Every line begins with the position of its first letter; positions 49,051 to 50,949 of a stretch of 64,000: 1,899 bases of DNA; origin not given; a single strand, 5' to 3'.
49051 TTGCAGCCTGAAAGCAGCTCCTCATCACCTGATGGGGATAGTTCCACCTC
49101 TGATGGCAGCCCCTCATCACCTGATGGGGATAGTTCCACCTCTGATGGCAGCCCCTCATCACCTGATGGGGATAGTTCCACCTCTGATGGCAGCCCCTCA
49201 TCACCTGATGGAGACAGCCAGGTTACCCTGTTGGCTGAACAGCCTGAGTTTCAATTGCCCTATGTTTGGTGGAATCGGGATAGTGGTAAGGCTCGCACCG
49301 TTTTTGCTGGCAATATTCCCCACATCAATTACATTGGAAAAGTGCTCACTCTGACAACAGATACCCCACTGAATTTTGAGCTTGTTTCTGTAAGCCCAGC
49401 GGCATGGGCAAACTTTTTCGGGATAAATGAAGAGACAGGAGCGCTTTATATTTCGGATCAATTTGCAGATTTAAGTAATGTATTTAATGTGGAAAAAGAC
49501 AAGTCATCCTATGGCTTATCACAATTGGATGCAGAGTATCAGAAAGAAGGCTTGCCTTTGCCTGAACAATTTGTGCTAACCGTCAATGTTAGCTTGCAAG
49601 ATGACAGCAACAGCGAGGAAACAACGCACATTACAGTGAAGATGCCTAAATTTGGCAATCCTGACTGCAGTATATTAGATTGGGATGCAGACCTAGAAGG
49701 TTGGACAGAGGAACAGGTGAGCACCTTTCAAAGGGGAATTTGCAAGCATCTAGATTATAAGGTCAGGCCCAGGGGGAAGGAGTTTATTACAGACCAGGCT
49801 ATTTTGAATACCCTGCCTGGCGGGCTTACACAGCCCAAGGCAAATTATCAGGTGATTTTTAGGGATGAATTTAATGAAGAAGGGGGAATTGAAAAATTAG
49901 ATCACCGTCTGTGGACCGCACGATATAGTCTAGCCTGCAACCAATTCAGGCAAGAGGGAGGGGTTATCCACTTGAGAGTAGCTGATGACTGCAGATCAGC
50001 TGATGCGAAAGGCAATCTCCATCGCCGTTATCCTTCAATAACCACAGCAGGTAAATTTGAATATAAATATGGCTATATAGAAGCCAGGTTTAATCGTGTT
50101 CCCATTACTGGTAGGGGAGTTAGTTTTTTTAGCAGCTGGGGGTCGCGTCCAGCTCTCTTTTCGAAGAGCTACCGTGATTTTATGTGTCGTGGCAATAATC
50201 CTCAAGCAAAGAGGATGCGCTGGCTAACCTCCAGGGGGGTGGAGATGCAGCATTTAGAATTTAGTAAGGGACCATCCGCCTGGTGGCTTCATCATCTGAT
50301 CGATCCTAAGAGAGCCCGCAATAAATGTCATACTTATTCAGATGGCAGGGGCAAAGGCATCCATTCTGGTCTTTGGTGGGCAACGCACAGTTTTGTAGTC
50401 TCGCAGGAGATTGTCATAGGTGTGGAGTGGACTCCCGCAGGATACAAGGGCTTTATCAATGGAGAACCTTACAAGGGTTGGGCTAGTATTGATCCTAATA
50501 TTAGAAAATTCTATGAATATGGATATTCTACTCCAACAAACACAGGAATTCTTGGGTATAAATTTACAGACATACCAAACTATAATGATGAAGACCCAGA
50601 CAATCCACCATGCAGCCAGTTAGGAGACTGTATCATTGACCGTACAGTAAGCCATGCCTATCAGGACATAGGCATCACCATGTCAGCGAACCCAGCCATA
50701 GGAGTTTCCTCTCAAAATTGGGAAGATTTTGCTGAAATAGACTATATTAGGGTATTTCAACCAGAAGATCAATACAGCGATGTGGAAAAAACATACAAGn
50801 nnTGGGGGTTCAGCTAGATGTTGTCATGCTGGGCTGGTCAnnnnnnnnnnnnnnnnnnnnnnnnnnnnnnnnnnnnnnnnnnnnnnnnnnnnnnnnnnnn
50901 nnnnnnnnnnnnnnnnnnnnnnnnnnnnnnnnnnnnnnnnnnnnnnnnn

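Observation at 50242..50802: Mosaic hypervariable patches in the GH16/ConA-like domain, including the catalytic ExDxxE position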

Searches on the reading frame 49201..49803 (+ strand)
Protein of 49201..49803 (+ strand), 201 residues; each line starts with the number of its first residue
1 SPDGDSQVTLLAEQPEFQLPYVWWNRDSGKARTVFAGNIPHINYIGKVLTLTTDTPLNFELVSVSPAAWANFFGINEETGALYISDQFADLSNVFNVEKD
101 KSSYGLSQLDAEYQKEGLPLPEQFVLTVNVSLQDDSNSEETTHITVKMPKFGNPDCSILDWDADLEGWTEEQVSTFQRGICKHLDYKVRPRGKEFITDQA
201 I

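Call 82: predict_structure(alignment_id=A4)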
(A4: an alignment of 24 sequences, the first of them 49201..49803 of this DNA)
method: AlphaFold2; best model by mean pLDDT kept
length: 201 residues; sequences in the alignment: 24
mean_pLDDT: 74.9   pTM: 0.73
mean pLDDT of the five models: 74.9, 73.4, 71.5, 71.3, 70.9
residues with pLDDT >= 90: 38; 70-90: 90; 50-70: 56; < 50: 17
segments of 3 or more residues with pLDDT < 50: 33-36, 192-201
pLDDT, mean of each block of 10 residues (from residue 1): 58 74 63 51 80 81 94 91 87 83 80 80 94 83 90 66 72 73 58 45 39
secondary structure, 60 per line:
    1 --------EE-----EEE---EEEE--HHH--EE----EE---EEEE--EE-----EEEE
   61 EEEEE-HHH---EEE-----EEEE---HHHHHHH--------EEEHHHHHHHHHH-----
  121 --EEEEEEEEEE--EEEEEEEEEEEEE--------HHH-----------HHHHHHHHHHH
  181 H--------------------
elements in order: E16-18 E22-25 E44-47 E57-65 E73-75 E81-84 H88-94 E103-105 H106-115 E123-132 E135-147 H170-181

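Call 84: fold_search(model_id=the predicted structure, library=pdb)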
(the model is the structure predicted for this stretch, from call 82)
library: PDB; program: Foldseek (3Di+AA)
matches with E <= 10: 1404; with E <= 0.001: 105
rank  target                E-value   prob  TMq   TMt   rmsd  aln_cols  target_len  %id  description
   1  5uly_A                4.3e-05  1.00  0.37  0.33   6.2       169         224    8  Crystal Structure of Human Protocadherin-15 EC2-3 (released 2018-08-08)
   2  5j5j_A                5.5e-05  1.00  0.37  0.15   5.5       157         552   15  Crystal structure of a chimera of human Desmocollin-2 EC1 and human Desmoglein-2 EC2-EC5 (released 2016-06-22)
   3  4nuq                  6.7e-05  1.00  0.38  0.36   5.5       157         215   13  Crystal structure of mouse N-cadherin EC1-2 W2F (released 2014-09-24)
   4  7cmf                  7.1e-05  1.00  0.36  0.34   6.0       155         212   15  Crystal structure of human P-cadherin REC12 (monomer) in complex with 2-(5-chloro-2-methyl-1H-indol-3-yl)ethan-1-amine ( (released 2021-09-15)
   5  6eb5_A                7.1e-05  1.00  0.36  0.33   8.0       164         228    9  Crystal Structure of Human Protocadherin-15 EC2-3 V250N (released 2019-08-21)
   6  5uly_B                7.1e-05  1.00  0.36  0.34   6.4       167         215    9  Crystal Structure of Human Protocadherin-15 EC2-3 (released 2018-08-08)
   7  7stz_C                8.0e-05  1.00  0.36  0.15   6.1       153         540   11  Crystal Structure of Human E-cadherin EC1-5 bound by mouse monoclonal antibody Fab mAb-1_19A11 (released 2022-01-26)
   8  4zmt_B                8.0e-05  1.00  0.36  0.33   5.6       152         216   16  Crystal structure of human P-cadherin (ss-X-dimer-long) (released 2016-09-07)
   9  4oy9                  9.0e-05  1.00  0.37  0.35   5.9       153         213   16  Crystal structure of human P-Cadherin EC1-EC2 in closed conformation (released 2015-04-01)
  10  4zmw_A                9.6e-05  1.00  0.37  0.35   5.9       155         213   14  Crystal structure of human P-cadherin (enc-X-dimer) (released 2016-09-07)
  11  6n2e_A                1.0e-04  1.00  0.40  0.24   5.8       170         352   10  Crystal Structure of Human Protocadherin-15 EC1-3 G16D N369D Q370N and Mouse Cadherin-23 EC1-2 T15E (released 2019-11-13)
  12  6eb5_B                1.0e-04  1.00  0.37  0.33   6.3       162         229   10  Crystal Structure of Human Protocadherin-15 EC2-3 V250N (released 2019-08-21)
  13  4zmt_D                1.1e-04  1.00  0.35  0.33   5.7       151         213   15  Crystal structure of human P-cadherin (ss-X-dimer-long) (released 2016-09-07)
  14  3q2w_A                1.2e-04  1.00  0.41  0.16   4.6       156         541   14  Crystal structure of mouse N-cadherin ectodomain (released 2011-02-23)
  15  3lne                  1.2e-04  1.00  0.37  0.35   5.6       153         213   12  Crystal structure of E-cadherin EC12 K14E (released 2010-03-02)
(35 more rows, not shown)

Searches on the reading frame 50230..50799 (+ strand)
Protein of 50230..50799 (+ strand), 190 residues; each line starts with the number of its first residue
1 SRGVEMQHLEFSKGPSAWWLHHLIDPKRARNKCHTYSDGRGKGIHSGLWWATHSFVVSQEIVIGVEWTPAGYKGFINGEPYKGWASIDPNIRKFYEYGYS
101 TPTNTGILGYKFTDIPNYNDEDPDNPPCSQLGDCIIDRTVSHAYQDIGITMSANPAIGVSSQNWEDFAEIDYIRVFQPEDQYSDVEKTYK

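Call 68: find_homologous_proteins(query=window:50230-50799:+, max_evalue=0.00001)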
Query window:50230-50799:+: 36 candidates shared short words with the query, none scored E <= 0.00001.
